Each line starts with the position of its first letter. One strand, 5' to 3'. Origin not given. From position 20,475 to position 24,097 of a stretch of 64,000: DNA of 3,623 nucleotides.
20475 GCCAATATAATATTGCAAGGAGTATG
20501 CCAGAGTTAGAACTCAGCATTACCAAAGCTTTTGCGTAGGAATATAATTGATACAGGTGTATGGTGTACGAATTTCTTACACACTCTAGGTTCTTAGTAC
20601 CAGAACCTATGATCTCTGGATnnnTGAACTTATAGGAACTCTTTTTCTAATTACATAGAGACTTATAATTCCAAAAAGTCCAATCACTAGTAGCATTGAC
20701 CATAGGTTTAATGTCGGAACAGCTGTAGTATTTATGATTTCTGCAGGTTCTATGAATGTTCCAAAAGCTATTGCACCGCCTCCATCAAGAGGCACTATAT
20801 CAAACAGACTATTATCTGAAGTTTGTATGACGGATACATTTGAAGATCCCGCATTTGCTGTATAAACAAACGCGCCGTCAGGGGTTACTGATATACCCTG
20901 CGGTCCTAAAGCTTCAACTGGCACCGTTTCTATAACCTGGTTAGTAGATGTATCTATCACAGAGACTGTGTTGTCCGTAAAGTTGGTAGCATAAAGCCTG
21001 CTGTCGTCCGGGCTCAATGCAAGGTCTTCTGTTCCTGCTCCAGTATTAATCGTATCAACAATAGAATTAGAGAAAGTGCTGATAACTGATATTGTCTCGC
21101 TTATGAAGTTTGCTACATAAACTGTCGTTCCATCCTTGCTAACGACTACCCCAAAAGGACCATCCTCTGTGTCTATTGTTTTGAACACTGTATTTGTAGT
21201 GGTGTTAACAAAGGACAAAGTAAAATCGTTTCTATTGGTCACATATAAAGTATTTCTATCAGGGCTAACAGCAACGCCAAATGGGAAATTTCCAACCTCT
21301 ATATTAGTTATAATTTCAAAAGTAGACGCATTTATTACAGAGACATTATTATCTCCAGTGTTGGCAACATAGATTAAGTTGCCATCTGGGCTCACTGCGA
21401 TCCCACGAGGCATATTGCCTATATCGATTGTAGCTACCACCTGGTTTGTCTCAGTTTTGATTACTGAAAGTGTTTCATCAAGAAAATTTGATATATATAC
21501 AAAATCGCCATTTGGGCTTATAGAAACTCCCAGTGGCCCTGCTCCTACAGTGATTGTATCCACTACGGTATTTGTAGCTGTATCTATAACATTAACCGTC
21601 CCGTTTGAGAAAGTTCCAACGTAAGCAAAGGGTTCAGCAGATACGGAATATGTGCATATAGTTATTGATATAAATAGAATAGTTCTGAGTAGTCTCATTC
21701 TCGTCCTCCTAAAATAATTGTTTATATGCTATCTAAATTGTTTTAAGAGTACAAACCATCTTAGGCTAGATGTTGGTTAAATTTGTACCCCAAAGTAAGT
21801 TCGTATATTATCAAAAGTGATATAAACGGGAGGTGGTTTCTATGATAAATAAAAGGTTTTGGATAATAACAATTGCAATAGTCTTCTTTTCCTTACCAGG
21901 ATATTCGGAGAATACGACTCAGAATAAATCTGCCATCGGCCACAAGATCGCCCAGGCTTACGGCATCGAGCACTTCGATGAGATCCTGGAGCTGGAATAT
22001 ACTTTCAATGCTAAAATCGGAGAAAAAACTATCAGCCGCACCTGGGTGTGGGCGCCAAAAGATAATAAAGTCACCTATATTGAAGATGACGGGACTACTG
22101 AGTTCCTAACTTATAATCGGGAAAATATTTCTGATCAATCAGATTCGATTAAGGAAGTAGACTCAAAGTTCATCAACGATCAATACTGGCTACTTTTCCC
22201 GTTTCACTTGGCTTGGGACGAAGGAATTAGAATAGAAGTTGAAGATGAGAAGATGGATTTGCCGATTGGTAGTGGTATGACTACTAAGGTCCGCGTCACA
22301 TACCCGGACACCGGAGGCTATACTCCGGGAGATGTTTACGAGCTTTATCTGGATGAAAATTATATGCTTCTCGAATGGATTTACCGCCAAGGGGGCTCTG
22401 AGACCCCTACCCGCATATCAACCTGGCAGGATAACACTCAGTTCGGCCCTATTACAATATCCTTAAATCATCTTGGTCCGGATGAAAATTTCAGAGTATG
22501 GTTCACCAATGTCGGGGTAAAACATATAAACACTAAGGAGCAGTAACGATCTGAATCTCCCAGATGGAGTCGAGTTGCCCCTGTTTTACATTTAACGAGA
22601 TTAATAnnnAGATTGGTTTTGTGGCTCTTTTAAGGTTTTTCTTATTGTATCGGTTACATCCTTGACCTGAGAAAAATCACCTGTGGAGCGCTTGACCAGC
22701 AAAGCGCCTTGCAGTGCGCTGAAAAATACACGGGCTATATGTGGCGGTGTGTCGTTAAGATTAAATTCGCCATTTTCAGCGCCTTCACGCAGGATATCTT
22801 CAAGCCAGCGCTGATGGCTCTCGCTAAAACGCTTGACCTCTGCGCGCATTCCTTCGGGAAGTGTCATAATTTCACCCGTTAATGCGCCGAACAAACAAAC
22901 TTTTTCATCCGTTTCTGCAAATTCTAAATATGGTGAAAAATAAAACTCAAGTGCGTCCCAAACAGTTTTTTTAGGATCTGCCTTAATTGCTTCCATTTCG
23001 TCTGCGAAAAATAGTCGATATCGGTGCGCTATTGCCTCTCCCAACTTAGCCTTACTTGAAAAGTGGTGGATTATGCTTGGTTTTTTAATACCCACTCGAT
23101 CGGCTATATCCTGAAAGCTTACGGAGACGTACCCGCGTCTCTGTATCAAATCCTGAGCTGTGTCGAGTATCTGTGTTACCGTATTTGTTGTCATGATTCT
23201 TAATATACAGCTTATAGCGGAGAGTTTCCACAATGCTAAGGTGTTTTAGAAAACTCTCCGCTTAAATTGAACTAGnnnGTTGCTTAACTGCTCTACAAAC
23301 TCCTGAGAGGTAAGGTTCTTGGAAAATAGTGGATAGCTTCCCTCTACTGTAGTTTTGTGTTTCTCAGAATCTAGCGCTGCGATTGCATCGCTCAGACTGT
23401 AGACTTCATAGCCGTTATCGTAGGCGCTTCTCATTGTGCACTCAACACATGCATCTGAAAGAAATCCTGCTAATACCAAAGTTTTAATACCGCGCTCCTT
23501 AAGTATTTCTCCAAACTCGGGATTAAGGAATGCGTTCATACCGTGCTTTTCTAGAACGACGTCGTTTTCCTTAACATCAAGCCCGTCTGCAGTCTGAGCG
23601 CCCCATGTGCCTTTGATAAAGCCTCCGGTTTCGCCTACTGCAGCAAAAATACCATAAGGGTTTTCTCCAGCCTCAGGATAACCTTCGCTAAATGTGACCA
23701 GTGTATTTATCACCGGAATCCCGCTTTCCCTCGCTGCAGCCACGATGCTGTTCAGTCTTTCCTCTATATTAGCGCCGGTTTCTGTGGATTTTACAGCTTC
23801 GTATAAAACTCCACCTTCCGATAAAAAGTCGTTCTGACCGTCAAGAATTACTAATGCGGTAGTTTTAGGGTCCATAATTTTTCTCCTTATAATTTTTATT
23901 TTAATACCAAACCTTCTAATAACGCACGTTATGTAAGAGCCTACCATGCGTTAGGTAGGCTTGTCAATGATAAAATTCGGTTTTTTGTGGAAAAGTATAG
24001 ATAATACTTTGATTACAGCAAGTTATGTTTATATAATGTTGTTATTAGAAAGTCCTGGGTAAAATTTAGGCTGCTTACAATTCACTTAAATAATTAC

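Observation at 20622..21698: YVTN beta-propeller protein with IPTL-CTERM-like sorting signal but no obvious sorting enzyme nearby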

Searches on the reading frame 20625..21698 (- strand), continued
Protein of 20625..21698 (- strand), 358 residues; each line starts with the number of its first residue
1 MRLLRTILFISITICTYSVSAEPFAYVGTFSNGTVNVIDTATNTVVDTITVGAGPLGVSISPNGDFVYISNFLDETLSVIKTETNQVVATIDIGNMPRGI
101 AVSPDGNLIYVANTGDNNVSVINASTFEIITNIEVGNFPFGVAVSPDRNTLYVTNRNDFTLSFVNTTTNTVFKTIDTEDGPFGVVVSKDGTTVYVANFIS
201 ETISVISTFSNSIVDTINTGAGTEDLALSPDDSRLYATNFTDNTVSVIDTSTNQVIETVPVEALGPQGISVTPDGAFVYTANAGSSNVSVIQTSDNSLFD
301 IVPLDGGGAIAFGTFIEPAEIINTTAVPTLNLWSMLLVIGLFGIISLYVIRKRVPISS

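Call 30: find_encoding_contigs(protein=P0258, flank=10000, max_places=2)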
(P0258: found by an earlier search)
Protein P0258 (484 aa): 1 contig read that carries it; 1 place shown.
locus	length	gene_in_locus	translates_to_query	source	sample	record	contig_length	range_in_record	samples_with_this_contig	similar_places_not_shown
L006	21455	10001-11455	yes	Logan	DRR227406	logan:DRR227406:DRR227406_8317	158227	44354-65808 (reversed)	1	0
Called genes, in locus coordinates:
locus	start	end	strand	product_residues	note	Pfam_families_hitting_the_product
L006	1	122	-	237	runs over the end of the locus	PF00106:adh_short, PF08659:KR, PF13561:adh_short_C2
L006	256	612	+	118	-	-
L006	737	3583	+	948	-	PF00133:tRNA-synt_1, PF01406:tRNA-synt_1e (faint), PF01921:tRNA-synt_1f (faint), PF09334:tRNA-synt_1g, PF08264:Anticodon_1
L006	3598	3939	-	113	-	PF11969:DcpS_C, PF01230:HIT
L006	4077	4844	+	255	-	PF02754:CCG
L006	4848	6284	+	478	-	PF02589:LUD_dom, PF13183:Fer4_8, PF13237:Fer4_10 (faint), PF13534:Fer4_17 (weak), PF11870:LutB_C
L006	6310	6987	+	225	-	PF02589:LUD_dom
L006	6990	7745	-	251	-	PF23441:SDR, PF00106:adh_short, PF01370:Epimerase (weak), PF08659:KR, PF13561:adh_short_C2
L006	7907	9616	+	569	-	PF00027:cNMP_binding, PF01946:Thi4 (faint), PF00890:FAD_binding_2 (weak), PF01266:DAO (weak), PF07992:Pyr_redox_2, PF12831:FAD_oxidored (weak), PF13738:Pyr_redox_3, PF00070:Pyr_redox, +2 more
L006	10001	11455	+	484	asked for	PF01554:MatE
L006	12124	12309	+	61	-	PF06902:Fer4_19, PF13459:Fer4_15 (faint), PF13370:Fer4_13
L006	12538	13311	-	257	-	PF00903:Glyoxalase (weak), PF18029:Glyoxalase_6 (faint)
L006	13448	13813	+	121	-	PF09723:Zn_ribbon_8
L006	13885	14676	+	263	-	PF00106:adh_short, PF08659:KR (weak), PF23441:SDR, PF13561:adh_short_C2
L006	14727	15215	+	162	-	PF00633:HHH (faint), PF12836:HHH_3, PF14520:HHH_5 (faint)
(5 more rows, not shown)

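Call 39: search_protein_families(library=ncbifam, proteins=[L005:12413-13486:+], max_evalue=10)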
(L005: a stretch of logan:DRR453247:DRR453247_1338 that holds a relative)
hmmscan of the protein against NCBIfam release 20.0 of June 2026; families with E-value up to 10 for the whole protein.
L005:12413-13486:+ (358 aa): 22 families
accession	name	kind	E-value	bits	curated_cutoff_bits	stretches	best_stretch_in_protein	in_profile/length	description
TIGR02276.1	beta_rpt_yvtn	repeat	2.3e-63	209.9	27.85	7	230-271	1-41/42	beta-propeller repeat protein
TIGR03866.1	PQQ_ABC_repeats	subfamily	2.5e-51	174.6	287.3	2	149-304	11-165/310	PQQ-dependent catabolism-associated beta-propeller protein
NF052340.1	hydrazine_beta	equivalog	5.9e-36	124.3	560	4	97-231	35-172/372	hydrazine synthase subunit beta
NF052280.1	7_blade_YncE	equivalog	4.3e-31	107.9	400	4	110-196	231-316/338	7-bladed beta-propeller protein YncE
NF052460.1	L-NosZ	equivalog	1.4e-27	96.4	700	3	160-288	155-282/480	clade III lactonase-type nitrous-oxide reductase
NF052342.1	hydrazine_BC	exception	1.1e-26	93.2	1250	3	139-276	41-180/690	hydrazine synthase subunit beta-gamma fusion subunit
NF048007.1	MmpL3Stblzr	equivalog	1.5e-23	83.6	600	3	31-120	246-334/366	MmpL3/TtfA transport complex stabilizer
NF008258.1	PRK11028.1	equivalog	6.3e-14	51.8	370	2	93-296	34-261/330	6-phosphogluconolactonase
TIGR03907.1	QH_beta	equivalog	2.5e-10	40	223.2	4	151-210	4-64/338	quinohemoprotein amine dehydrogenase subunit beta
NF050136.1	PGL_lacton_Staph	exception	3.9e-07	29.4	500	2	172-296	182-320/341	6-phosphogluconolactonase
NF038117.1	choice_anch_I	subfamily_domain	1.1e-06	27.8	300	3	30-71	72-113/458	choice-of-anchor I family protein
NF053768.1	CIS12_fam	equivalog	3.9e-06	25.8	860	2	41-193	32-182/715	CIS12 family contractile injection system protein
NF038015.2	AztD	exception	5.4e-05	22.1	400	3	105-144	314-353/356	zinc metallochaperone AztD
NF041516.1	PA2928_fam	subfamily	6.5e-05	22.5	70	3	244-296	315-359/376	PA2928 family protein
NF033207.2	midcut_by_XrtH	subfamily_domain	0.00011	22.3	45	1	319-353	32-63/175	midcut-by-XrtH protein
TIGR04174.1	IPTL_CTERM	subfamily_domain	0.011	16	20.5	1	327-353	1-27/27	IPTL-CTERM sorting domain-containing protein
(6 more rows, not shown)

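Call 49: search_dna_similar(query=P0076, collection=plasmids, mode=protein, max_rows=40, max_evalue=0.00001)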
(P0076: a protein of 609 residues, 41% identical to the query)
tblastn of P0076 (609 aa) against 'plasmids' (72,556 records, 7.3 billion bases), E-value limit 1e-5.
Records with a match: 558; places in all: 1145; records where one place covers at least 80% of the query: 0.
Best place of each record, by identity: <60% 558.
By first word of the organism name: Sinorhizobium 77; Streptomyces 68; Priestia 40; Pseudosulfitobacter 40; Bacillus 26; Pantoea 25; Rhizobium 19; Sphingomonas 17; Pseudomonas 15; Azospirillum 15; and 82 more.
By predicted mobility (MOB-suite, as given by PLSDB): non-mobilizable 332; mobilizable 152; conjugative 74.
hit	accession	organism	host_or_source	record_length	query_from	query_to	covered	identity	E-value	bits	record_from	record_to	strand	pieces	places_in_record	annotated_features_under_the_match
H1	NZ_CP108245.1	Streptomyces sp. NBC_00073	-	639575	9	298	48%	49.3%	2e-45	181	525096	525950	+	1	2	cytochrome D1 domain-containing protein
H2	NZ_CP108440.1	Streptomyces sp. NBC_01278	-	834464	9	298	48%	49.3%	3e-45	180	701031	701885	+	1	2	cytochrome D1 domain-containing protein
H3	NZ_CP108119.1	Streptomyces sp. NBC_00211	-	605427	9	298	48%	49.3%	3e-45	180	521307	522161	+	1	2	cytochrome D1 domain-containing protein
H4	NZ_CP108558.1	Streptomyces sp. NBC_01205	-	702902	9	298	48%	49.0%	1e-44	178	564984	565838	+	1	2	cytochrome D1 domain-containing protein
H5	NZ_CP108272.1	Streptomyces sp. NBC_00045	-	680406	9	298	48%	49.0%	2e-44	178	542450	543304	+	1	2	cytochrome D1 domain-containing protein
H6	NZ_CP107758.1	Streptomyces sp. NBC_00597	-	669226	9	298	48%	49.0%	3e-44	177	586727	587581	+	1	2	cytochrome D1 domain-containing protein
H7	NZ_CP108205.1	Streptomyces sp. NBC_00111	-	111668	9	297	47%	46.7%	1e-43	248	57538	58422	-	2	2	beta-propeller fold lactonase family protein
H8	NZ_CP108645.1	Streptomyces sp. NBC_01116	-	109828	10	297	47%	46.8%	1e-43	175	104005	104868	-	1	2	beta-propeller fold lactonase family protein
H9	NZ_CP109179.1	Streptomyces sp. NBC_01717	-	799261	9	310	50%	44.4%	3e-40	165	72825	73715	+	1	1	YncE family protein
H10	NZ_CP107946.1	Streptomyces sp. NBC_00390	-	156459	9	298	48%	44.9%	2e-31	138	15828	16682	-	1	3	YncE family protein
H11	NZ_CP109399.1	Streptomyces sp. NBC_01525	-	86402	10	312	50%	42.3%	3e-28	128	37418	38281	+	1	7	Ig-like domain repeat protein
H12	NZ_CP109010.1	Streptomyces sp. NBC_00690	-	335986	11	297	47%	44.5%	5e-14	152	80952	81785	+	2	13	hypothetical protein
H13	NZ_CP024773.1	Bacillus thuringiensis LM1212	Oryctes gigas,whole organism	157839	9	298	48%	44.0%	1e-36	154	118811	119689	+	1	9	beta-propeller fold lactonase family protein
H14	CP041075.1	Bacillus tropicus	Oryctes gigas,whole organism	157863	9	298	48%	44.0%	1e-36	154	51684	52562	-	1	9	YncE family protein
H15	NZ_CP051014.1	Bacillus tropicus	Oryctes gigas,whole organism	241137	9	298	48%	44.0%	1e-36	154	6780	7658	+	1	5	beta-propeller fold lactonase family protein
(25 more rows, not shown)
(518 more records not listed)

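Call 51: predict_structure(alignment_id=A1)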
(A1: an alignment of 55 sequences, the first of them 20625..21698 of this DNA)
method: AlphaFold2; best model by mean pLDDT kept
length: 358 residues; sequences in the alignment: 55
mean_pLDDT: 90.8   pTM: 0.85
mean pLDDT of the five models: 90.8, 90.3, 90.2, 89.6, 89.4
residues with pLDDT >= 90: 287; 70-90: 23; 50-70: 35; < 50: 13
segments of 3 or more residues with pLDDT < 50: 346-358
pLDDT, mean of each block of 10 residues (from residue 1): 75 62 92 97 97 98 96 98 97 98 98 99 98 98 98 99 98 98 98 98 98 98 98 98 98 98 95 97 97 98 94 85 57 60 51 43
secondary structure, 60 per line:
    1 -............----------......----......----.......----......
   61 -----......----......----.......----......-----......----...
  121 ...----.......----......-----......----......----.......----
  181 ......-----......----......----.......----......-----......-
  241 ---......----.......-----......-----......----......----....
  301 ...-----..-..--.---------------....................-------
elements in order: H2-13 E24-29 E34-39 E44-50 E55-60 E66-71 E76-81 E86-92 E97-102 E108-113 E118-123 E128-134 E139-144 E150-155 E160-165 E170-176 E181-186 E192-197 E202-207 E212-218 E223-228 E234-239 E244-249 E254-260 E266-271 E277-282 E287-292 E297-303 H332-351

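Call 55: fold_search(model_id=the predicted structure, library=pdb)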
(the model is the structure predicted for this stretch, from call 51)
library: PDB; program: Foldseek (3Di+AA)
matches with E <= 10: 1999; with E <= 0.001: 1951
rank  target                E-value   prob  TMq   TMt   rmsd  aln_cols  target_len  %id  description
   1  1l0q_A                6.2e-30  1.00  0.80  0.74   1.5       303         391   42  Tandem YVTN beta-propeller and PKD domains from an archaeal surface layer protein (released 2002-11-06)
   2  5c2v_B                6.1e-18  1.00  0.66  0.67   3.6       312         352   22  Kuenenia stuttgartiensis Hydrazine Synthase (released 2015-10-14)
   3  3bws_A                1.2e-17  1.00  0.65  0.57   2.4       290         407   19  Crystal structure of the leptospiral antigen Lp49 (released 2008-10-07)
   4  5mzh_A                2.8e-17  1.00  0.61  0.54   7.9       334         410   13  Crystal structure of ODA16 from Chlamydomonas reinhardtii (released 2017-03-22)
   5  3u4y_A                1.1e-16  1.00  0.74  0.83   2.9       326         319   18  The crystal structure of a functionally unknown protein (Dtox_1751) from Desulfotomaculum acetoxidans DSM 771. (released 2011-10-26)
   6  6rtd_B                1.1e-16  1.00  0.66  0.52   4.6       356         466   15  Dihydro-heme d1 dehydrogenase NirN in complex with DHE (released 2019-06-19)
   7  5mzh_B                1.8e-16  1.00  0.61  0.54   7.2       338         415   13  Crystal structure of ODA16 from Chlamydomonas reinhardtii (released 2017-03-22)
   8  6tv2_A                2.6e-16  1.00  0.58  0.56   5.4       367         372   14  Heme d1 biosynthesis associated Protein NirF (released 2020-04-22)
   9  9uk4_A                2.7e-16  1.00  0.66  0.79   1.9       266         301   17  Crystal structure of WDR5 in complex with peptide Ac-ARA-NH2 (released 2025-10-08)
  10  6rte_A                2.7e-16  1.00  0.64  0.51   4.4       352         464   16  Dihydro-heme d1 dehydrogenase NirN in complex with DHE (released 2019-06-19)
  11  6rtd_A                2.7e-16  1.00  0.64  0.51   4.9       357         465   14  Dihydro-heme d1 dehydrogenase NirN in complex with DHE (released 2019-06-19)
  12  7bie_A                3.1e-16  1.00  0.65  0.81   1.7       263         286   21  Crystal structure of nvWrap-T, a 7-bladed symmetric propeller (released 2021-09-22)
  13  1ri6                  4.2e-16  1.00  0.71  0.76   3.2       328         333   16  Structure of a putative isomerase from E. coli (released 2003-11-25)
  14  3u4y_B                5.1e-16  1.00  0.72  0.81   3.6       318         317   17  The crystal structure of a functionally unknown protein (Dtox_1751) from Desulfotomaculum acetoxidans DSM 771. (released 2011-10-26)
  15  2ymu_A                5.4e-16  1.00  0.71  0.45   1.9       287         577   21  Structure of a highly repetitive propeller structure (released 2012-10-17)
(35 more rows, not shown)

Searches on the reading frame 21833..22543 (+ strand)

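Call 26: search_protein_families(library=ncbifam, proteins=[window:21833-22543:+], max_evalue=0.01)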
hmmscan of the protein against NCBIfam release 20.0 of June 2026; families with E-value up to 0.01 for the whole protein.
window:21833-22543:+ (237 aa): 0 families

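Call 27: search_protein_families(library=pfam, proteins=[window:21833-22543:+], max_evalue=1)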
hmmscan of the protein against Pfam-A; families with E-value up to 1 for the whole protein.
window:21833-22543:+ (237 aa): 1 family
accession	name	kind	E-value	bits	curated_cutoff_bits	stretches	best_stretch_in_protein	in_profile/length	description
PF24488.1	DUF7584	-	0.1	12.9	27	0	24-70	61-106/109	Domain of unknown function (DUF7584)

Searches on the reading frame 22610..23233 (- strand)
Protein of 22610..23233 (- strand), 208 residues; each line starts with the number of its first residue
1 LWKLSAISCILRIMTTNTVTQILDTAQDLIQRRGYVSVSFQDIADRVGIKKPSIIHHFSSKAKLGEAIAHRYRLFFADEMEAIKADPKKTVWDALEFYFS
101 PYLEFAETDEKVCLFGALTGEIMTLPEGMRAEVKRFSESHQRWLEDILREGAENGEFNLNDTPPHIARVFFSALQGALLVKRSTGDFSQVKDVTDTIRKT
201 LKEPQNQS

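Call 26: search_protein_families(library=ncbifam, proteins=[window:22610-23233:-], max_evalue=0.01)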
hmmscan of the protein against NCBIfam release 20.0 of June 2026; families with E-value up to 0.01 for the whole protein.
window:22610-23233:- (208 aa): 19 families
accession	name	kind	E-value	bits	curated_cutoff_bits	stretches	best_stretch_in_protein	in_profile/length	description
NF051457.1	acryl_TF_AcuR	equivalog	4.9e-18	65.2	247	1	16-183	16-185/204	acrylate utilization transcriptional regulator AcuR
NF058643.1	TranRegCurRPseudo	equivalog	6.6e-15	55.3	300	1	16-187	6-178/193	TetR family transcriptional repressor CurR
NF041196.1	ScbR_bind_reg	equivalog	4.1e-12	46.7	150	1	17-192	6-176/191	ScbR family autoregulator-binding transcription factor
NF050111.1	TransRegSACE7040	equivalog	6.7e-09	35.9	250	1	20-139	4-120/186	SACE_7040 family transcriptional regulator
NF053731.1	TransRegFasRMycb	equivalog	2.4e-08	34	330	1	15-99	9-96/199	HTH-type transcriptional activator FasR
NF053516.1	TranRepPrsAVib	equivalog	2e-07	31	300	1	16-110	5-103/208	TetR family transcriptional repressor PsrA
NF051852.1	efflux_TF_MtrR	exception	8.8e-07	28.9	280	1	17-180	10-176/205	multidrug efflux system transcriptional repressor MtrR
NF000040.3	Tn10_TetC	equivalog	1.2e-06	28.9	425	1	18-111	14-105/197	tetracyline resistance-associated transcriptional repressor TetC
NF037937.1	septum_RefZ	equivalog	1.1e-05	25.5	180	1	21-115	3-98/195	forespore capture DNA-binding protein RefZ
NF007015.0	PRK09480.1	equivalog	3.6e-05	23.4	120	1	19-178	12-169/197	nucleoid occlusion factor SlmA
NF007949.0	PRK10668.1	equivalog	3.9e-05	23.2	271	1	16-70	10-64/216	multidrug efflux transporter transcriptional repressor AcrR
NF053878.1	FATransRegFadRBac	equivalog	7.5e-05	22.6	200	1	19-162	5-145/190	fatty acid metabolism transcriptional regulator FadR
NF010319.1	PRK13756.1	equivalog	7.7e-05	22.6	265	1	20-70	5-55/199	tetracycline resistance transcriptional repressor TetR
TIGR03384.1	betaine_BetI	equivalog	0.00019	21.2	201.3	1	20-71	11-62/189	choline-binding transcriptional repressor BetI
TIGR03613.1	RutR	equivalog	0.00089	19.2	368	1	19-71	10-62/202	pyrimidine utilization regulatory protein R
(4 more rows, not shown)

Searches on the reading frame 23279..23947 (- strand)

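Call 26: search_protein_families(library=ncbifam, proteins=[window:23279-23947:-], max_evalue=0.01)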
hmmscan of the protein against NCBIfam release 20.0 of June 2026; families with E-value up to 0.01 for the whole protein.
window:23279-23947:- (223 aa): 5 families
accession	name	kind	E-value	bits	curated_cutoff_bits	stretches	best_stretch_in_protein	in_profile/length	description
TIGR03614.1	RutB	equivalog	1.1e-22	80.8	377.95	2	111-221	108-219/226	pyrimidine utilization protein B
NF008517.0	PRK11440.1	equivalog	8e-22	78.1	195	1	25-218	4-185/188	hydrolase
NF050097.1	BiurAmidohydBiuH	equivalog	1.3e-21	77.1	370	1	25-202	14-199/221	biuret amidohydrolase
NF041461.1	C_hydro_YcaC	equivalog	1.1e-08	34.8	310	1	134-199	82-147/201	isochorismate family cysteine hydrolase YcaC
NF008623.0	PRK11609.1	equivalog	2.2e-07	30.9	174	1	146-191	135-180/213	bifunctional nicotinamidase/pyrazinamidase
